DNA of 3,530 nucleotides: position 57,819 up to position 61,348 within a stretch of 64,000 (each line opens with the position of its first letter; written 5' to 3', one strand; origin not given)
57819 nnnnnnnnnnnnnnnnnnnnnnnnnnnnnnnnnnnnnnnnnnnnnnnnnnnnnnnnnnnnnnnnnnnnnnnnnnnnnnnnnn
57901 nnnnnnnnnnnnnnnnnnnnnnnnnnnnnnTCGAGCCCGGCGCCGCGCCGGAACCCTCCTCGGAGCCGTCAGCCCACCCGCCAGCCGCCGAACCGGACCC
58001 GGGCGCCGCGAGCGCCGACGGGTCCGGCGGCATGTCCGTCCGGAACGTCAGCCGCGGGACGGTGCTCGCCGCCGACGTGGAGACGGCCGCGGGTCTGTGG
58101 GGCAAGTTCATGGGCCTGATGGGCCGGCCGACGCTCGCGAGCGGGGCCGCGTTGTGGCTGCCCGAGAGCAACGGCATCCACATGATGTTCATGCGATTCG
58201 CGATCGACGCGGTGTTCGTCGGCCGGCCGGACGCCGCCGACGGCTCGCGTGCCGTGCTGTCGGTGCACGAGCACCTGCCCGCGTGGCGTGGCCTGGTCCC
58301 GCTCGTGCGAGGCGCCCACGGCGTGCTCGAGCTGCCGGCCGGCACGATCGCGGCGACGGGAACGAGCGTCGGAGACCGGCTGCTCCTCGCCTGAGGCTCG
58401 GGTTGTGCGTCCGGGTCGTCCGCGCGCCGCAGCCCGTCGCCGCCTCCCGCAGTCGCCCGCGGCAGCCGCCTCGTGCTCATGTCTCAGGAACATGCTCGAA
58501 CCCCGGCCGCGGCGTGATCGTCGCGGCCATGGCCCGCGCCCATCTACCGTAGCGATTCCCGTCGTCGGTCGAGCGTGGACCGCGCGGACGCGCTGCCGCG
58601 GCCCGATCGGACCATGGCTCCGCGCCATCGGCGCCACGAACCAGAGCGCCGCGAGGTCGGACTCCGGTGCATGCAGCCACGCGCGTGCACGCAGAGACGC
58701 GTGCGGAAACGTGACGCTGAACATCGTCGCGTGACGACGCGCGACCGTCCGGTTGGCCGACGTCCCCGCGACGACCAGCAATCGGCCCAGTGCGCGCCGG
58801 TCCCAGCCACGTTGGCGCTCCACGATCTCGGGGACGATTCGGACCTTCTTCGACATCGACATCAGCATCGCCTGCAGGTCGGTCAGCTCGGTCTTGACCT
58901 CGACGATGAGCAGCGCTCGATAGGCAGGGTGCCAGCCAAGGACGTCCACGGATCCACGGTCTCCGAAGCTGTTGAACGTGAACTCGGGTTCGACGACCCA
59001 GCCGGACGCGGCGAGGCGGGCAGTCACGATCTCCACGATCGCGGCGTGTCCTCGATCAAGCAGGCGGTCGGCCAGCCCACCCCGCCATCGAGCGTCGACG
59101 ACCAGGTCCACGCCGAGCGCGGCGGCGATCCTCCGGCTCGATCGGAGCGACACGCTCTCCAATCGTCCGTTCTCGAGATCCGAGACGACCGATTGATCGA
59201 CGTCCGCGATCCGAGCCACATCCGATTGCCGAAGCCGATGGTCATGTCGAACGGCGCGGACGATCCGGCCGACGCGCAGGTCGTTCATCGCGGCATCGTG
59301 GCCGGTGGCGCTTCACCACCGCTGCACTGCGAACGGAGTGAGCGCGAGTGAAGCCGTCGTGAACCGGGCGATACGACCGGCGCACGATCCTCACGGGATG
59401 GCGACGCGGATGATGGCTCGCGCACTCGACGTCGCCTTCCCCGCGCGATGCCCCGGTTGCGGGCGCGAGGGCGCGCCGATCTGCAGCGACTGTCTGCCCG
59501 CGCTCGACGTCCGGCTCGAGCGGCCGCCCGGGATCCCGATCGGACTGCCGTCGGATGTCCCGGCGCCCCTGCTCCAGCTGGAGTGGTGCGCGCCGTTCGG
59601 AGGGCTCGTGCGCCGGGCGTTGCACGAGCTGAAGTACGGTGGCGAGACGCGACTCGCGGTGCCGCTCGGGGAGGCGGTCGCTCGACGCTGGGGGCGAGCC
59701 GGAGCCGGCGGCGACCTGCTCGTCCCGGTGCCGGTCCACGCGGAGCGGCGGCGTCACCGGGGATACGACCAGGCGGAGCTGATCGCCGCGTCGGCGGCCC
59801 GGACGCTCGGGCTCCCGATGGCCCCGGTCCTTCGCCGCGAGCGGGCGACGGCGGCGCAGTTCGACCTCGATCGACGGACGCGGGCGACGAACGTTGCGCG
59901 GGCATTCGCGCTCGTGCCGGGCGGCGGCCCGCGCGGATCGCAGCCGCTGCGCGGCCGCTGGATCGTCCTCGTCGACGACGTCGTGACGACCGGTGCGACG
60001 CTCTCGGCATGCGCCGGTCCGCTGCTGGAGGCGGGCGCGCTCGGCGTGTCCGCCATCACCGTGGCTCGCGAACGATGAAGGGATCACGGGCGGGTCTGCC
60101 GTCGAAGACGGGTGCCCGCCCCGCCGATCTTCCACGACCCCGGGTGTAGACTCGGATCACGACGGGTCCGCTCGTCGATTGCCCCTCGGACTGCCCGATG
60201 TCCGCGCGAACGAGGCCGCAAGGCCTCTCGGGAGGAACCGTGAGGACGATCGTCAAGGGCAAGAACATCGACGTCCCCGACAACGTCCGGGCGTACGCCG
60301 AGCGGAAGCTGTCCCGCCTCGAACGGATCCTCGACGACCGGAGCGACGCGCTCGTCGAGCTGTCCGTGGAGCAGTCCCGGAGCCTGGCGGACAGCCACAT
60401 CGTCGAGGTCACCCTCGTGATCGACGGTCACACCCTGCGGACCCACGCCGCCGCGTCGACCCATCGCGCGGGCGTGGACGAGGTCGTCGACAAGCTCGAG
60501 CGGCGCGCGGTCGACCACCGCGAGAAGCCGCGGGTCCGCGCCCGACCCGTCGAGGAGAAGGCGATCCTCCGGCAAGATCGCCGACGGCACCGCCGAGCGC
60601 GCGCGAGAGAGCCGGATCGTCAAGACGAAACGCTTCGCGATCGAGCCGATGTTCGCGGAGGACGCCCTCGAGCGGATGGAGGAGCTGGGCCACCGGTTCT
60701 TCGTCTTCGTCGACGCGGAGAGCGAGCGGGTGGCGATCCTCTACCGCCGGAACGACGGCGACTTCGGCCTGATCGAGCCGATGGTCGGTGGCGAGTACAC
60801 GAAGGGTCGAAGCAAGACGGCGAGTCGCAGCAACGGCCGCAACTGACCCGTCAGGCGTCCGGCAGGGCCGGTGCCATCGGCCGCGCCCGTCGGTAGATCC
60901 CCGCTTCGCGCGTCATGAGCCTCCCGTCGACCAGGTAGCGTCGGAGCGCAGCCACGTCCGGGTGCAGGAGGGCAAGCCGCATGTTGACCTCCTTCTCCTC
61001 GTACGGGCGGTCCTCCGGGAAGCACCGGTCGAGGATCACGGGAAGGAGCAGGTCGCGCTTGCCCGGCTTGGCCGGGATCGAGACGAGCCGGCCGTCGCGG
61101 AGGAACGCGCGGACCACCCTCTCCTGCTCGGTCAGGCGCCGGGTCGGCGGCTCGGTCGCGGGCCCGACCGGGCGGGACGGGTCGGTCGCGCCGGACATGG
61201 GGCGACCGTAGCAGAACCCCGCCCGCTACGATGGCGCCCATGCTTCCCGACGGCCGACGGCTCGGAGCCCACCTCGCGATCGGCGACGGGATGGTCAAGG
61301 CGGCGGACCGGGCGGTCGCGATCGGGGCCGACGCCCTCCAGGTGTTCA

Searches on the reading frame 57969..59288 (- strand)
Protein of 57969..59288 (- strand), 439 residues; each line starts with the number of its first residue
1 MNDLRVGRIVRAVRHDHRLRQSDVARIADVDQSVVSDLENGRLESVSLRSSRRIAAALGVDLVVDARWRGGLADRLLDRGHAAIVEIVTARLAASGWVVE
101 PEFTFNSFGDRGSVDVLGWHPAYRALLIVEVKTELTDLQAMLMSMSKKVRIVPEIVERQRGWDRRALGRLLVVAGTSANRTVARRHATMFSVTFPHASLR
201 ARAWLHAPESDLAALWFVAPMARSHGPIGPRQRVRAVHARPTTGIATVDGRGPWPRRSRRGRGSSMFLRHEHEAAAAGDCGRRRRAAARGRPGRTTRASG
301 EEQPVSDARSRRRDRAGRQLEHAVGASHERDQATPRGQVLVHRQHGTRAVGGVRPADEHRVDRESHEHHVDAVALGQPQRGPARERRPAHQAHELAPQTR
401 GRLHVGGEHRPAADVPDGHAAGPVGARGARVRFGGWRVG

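Call 43: search_protein_families(library=pfam, proteins=[window:57969-59288:-], max_evalue=0.01)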
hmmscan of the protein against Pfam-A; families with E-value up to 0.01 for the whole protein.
window:57969-59288:- (439 aa): 4 families
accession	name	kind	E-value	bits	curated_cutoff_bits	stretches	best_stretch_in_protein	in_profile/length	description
PF13744.12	HTH_37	-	1.5e-07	31.5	27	1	7-65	20-78/80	Helix-turn-helix domain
PF13560.12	HTH_31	-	5.2e-07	30.3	27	1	6-62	2-58/64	Helix-turn-helix domain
PF01381.28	HTH_3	-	1.3e-06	28.8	23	1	12-62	3-52/55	Helix-turn-helix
PF13443.12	HTH_26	-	8.9e-05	23.1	22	1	13-61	5-53/63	Cro/C1-type HTH DNA-binding domain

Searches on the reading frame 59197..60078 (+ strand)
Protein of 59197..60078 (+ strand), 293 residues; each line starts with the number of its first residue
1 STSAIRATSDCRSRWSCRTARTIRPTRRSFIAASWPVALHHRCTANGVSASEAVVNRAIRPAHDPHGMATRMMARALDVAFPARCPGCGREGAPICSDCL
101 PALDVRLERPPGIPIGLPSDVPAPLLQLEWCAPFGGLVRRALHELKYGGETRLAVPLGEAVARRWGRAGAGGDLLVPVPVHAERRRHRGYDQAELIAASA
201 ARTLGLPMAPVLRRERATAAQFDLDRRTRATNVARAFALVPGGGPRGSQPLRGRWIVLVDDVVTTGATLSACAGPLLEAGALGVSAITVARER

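Call 43: search_protein_families(library=pfam, proteins=[window:59197-60078:+], max_evalue=0.01)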
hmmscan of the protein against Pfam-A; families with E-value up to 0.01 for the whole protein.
window:59197-60078:+ (293 aa): 2 families
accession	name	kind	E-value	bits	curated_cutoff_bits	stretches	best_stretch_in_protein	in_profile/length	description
PF00156.33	Pribosyltran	-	3.7e-05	23.5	26.3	1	195-290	42-124/158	Phosphoribosyl transferase domain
PF18912.6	DZR_2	-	0.00017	21.8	27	1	76-109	1-36/56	Double zinc ribbon domain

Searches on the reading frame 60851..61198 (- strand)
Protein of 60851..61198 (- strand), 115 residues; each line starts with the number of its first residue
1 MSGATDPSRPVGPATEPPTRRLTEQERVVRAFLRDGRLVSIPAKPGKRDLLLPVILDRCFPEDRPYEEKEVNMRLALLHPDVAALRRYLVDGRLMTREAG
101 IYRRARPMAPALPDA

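Call 43: search_protein_families(library=pfam, proteins=[window:60851-61198:-], max_evalue=0.01)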
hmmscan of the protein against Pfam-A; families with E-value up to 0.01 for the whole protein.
window:60851-61198:- (115 aa): 1 family
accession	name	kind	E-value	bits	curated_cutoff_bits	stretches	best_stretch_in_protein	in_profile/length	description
PF09860.14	DUF2087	-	8.2e-20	71.2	22.4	1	37-104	1-69/69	Uncharacterized protein conserved in bacteria (DUF2087)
